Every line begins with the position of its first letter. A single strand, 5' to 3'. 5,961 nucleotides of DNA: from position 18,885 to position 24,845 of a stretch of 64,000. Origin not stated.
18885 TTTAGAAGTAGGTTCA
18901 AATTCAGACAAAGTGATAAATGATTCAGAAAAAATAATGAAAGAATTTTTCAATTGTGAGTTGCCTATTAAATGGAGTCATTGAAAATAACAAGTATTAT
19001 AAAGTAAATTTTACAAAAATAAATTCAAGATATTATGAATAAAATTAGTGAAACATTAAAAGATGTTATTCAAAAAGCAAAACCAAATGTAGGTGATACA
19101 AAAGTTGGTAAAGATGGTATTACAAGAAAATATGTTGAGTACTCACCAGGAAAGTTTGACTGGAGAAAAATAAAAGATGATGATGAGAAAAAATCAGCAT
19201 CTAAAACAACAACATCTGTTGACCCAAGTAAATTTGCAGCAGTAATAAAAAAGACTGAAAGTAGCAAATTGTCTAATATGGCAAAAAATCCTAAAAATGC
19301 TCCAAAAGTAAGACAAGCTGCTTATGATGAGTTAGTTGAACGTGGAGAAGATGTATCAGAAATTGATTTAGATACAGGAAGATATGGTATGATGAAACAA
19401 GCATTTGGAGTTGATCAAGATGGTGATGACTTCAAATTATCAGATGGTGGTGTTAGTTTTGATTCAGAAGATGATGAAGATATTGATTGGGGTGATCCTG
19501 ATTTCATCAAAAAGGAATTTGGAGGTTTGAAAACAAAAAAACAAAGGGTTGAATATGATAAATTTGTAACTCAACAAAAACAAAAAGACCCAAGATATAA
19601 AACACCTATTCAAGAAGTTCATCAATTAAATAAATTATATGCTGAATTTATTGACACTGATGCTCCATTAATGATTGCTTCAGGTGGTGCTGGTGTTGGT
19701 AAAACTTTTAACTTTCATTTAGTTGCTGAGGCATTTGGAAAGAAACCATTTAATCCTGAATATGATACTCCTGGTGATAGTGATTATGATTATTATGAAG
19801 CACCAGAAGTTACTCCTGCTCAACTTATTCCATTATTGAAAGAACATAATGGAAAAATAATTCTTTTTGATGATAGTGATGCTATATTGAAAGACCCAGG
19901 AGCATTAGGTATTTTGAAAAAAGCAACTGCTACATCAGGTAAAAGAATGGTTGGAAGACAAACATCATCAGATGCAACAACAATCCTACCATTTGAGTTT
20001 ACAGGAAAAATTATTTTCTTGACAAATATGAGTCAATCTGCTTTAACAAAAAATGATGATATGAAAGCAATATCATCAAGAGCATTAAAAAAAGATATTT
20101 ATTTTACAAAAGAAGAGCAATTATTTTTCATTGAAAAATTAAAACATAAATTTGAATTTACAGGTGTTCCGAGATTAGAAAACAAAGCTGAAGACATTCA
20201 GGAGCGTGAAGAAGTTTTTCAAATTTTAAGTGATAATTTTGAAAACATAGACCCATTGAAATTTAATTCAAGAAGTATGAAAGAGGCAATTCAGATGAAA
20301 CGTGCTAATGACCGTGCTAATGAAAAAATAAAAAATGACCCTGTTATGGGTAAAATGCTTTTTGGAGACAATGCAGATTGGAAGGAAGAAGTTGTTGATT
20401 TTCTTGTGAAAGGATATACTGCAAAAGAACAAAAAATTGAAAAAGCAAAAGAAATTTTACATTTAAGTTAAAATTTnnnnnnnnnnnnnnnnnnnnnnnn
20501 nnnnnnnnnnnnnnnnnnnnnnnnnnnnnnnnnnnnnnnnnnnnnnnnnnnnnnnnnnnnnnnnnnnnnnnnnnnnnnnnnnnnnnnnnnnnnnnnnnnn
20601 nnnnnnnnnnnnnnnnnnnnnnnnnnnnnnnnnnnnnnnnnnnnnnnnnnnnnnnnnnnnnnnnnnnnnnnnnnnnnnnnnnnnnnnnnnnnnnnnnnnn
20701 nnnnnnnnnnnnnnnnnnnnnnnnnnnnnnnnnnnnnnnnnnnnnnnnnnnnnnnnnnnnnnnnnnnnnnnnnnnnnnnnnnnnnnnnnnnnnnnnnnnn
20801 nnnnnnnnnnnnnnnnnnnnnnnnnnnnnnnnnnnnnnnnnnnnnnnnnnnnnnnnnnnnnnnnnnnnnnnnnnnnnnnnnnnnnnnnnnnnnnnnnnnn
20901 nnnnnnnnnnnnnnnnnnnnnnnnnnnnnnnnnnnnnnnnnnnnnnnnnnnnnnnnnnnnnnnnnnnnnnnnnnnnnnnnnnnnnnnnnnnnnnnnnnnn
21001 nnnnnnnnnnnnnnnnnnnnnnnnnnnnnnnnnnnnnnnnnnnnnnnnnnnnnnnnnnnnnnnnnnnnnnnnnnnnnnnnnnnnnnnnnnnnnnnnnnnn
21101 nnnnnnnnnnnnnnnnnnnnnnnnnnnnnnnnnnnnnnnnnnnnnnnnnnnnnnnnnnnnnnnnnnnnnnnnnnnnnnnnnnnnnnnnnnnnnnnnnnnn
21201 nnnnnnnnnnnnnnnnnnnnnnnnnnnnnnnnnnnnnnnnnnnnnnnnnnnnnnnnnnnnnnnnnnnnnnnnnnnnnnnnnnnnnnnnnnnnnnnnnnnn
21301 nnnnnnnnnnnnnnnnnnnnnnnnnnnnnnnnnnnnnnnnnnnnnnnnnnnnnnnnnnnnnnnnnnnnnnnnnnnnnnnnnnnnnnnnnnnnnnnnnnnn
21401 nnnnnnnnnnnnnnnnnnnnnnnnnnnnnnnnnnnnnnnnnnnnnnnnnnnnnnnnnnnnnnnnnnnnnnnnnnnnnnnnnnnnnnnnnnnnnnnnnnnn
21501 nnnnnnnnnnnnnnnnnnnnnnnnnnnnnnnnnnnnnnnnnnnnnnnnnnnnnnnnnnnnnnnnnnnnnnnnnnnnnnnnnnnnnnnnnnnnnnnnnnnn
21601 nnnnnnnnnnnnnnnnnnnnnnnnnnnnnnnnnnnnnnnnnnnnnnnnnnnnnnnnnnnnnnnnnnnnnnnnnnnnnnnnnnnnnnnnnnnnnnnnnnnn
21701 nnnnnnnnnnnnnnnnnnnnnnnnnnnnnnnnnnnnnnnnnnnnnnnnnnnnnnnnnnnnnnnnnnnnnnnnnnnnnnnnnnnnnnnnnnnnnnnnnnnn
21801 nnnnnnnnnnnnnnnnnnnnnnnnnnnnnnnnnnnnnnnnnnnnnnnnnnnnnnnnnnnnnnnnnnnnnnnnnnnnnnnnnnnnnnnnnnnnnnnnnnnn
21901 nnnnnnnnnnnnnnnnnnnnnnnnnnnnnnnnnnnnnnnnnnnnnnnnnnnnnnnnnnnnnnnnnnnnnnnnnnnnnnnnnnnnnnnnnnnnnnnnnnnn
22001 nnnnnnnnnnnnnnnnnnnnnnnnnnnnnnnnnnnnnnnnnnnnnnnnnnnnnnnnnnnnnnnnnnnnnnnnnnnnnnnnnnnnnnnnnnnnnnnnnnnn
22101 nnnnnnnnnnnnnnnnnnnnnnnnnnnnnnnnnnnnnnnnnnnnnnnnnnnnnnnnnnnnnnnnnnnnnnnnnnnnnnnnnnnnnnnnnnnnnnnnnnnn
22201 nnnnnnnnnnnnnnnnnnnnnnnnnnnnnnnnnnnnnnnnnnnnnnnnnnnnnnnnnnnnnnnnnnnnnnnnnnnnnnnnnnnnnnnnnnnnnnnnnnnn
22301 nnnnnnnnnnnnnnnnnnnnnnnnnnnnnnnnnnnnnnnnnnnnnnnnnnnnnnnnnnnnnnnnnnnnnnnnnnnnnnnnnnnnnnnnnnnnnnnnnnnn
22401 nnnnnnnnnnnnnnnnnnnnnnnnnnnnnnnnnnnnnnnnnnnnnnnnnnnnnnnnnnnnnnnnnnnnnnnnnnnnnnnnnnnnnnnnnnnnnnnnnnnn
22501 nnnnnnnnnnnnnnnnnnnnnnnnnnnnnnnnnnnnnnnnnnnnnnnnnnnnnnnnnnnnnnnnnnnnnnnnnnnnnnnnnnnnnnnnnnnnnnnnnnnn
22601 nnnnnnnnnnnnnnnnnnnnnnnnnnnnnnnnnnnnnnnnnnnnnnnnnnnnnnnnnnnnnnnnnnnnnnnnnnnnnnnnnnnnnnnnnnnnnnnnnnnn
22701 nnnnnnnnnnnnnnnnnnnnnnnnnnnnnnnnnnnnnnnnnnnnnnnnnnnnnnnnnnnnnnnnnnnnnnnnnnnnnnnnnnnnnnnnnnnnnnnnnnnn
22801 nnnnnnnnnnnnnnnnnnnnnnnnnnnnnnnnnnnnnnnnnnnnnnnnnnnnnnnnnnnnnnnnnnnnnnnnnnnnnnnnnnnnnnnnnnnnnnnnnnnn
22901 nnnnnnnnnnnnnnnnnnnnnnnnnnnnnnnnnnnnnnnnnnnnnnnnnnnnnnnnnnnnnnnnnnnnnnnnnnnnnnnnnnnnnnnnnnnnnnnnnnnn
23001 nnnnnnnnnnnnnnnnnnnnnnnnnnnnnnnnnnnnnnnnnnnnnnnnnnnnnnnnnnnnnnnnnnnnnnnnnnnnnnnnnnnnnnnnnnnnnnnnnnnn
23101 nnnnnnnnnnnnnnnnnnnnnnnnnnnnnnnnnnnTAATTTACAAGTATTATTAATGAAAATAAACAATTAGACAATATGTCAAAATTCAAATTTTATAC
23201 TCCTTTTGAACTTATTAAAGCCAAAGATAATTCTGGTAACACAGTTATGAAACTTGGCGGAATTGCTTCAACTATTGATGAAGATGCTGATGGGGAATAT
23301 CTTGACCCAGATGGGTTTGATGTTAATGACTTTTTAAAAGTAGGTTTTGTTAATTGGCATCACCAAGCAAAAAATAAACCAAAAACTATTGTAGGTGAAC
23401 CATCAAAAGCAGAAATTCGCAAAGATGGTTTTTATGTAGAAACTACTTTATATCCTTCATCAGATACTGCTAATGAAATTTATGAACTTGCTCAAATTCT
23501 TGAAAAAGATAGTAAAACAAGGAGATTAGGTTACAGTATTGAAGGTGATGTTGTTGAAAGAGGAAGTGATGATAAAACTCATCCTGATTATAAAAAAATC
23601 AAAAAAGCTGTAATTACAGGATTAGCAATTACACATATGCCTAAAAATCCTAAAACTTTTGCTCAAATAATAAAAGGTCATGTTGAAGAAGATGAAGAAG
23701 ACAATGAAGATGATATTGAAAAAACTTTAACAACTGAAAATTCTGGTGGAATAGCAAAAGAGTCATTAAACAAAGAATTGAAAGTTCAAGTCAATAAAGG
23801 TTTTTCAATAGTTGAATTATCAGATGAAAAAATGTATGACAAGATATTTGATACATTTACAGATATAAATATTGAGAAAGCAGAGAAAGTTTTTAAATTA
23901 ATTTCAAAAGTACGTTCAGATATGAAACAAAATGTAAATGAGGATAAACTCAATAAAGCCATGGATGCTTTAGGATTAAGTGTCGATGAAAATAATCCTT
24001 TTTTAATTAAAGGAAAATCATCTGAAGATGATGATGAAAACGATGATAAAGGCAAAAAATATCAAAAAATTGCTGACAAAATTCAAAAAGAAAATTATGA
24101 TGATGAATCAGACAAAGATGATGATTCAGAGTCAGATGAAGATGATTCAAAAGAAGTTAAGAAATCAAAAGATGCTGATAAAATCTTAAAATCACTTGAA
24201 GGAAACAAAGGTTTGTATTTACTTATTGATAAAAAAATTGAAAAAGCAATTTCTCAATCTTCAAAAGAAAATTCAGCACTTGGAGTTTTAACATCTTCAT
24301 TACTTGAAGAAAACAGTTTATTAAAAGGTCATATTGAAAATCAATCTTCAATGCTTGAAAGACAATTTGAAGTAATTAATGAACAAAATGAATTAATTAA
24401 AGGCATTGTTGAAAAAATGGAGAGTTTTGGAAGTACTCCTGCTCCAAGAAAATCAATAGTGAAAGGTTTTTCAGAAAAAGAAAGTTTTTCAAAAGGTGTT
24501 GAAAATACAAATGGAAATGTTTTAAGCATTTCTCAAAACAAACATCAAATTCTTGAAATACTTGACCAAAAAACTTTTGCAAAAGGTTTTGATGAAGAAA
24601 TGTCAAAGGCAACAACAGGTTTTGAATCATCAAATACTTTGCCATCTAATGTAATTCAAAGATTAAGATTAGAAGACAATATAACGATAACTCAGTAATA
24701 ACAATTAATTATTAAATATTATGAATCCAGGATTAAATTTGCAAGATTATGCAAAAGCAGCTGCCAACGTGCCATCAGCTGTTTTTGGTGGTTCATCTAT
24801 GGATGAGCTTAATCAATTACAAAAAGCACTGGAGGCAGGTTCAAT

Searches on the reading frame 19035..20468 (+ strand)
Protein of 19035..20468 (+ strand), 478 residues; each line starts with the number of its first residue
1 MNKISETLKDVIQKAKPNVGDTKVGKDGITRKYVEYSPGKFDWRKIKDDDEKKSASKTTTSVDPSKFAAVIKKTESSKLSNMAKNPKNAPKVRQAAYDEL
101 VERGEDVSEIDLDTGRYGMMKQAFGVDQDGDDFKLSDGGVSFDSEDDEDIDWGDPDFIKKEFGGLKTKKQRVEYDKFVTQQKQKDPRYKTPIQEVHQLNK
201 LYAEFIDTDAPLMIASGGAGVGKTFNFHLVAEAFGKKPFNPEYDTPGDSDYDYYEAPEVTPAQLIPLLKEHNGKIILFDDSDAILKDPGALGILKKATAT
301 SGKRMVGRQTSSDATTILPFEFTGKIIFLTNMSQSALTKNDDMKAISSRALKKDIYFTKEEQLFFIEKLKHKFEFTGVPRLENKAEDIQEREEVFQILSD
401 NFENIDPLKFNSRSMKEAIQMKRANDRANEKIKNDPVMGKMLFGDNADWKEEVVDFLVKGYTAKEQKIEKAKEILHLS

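Call 22: search_protein_families(library=pfam, proteins=[window:19035-20468:+], max_evalue=0.01)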
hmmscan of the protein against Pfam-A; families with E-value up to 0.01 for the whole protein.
window:19035-20468:+ (478 aa): 0 families

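Call 29: search_protein_families(library=ncbifam, proteins=[window:19035-20468:+], max_evalue=0.01)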
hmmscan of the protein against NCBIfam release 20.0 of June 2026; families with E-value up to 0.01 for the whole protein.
window:19035-20468:+ (478 aa): 0 families

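Call 30: search_protein_families(library=phrogs, proteins=[window:19035-20468:+], max_evalue=0.001)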
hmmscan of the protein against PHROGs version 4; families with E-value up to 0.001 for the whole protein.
window:19035-20468:+ (478 aa): 1 family
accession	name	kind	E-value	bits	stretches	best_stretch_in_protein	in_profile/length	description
phrog_1250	-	unknown function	1.9e-18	67.5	1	171-403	60-293/327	unknown function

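Call 85: search_solved_structures(query=window:19035-20468:+, max_evalue=1)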
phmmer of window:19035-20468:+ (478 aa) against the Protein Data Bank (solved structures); distinct sequences matched with E-value up to 1: 0.

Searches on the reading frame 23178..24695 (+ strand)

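Call 22: search_protein_families(library=pfam, proteins=[window:23178-24695:+], max_evalue=0.01)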
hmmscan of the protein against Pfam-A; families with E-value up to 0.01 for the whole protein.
window:23178-24695:+ (506 aa): 0 families

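Call 30: search_protein_families(library=phrogs, proteins=[window:23178-24695:+], max_evalue=0.001)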
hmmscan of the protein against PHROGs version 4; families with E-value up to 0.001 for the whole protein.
window:23178-24695:+ (506 aa): 2 families
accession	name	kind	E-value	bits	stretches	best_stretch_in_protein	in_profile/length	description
phrog_1028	-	head and packaging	2.5e-30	107.5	1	1-160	15-171/591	head maturation protease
phrog_38466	-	head and packaging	3.8e-08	34.4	1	88-161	2-70/170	head maturation protease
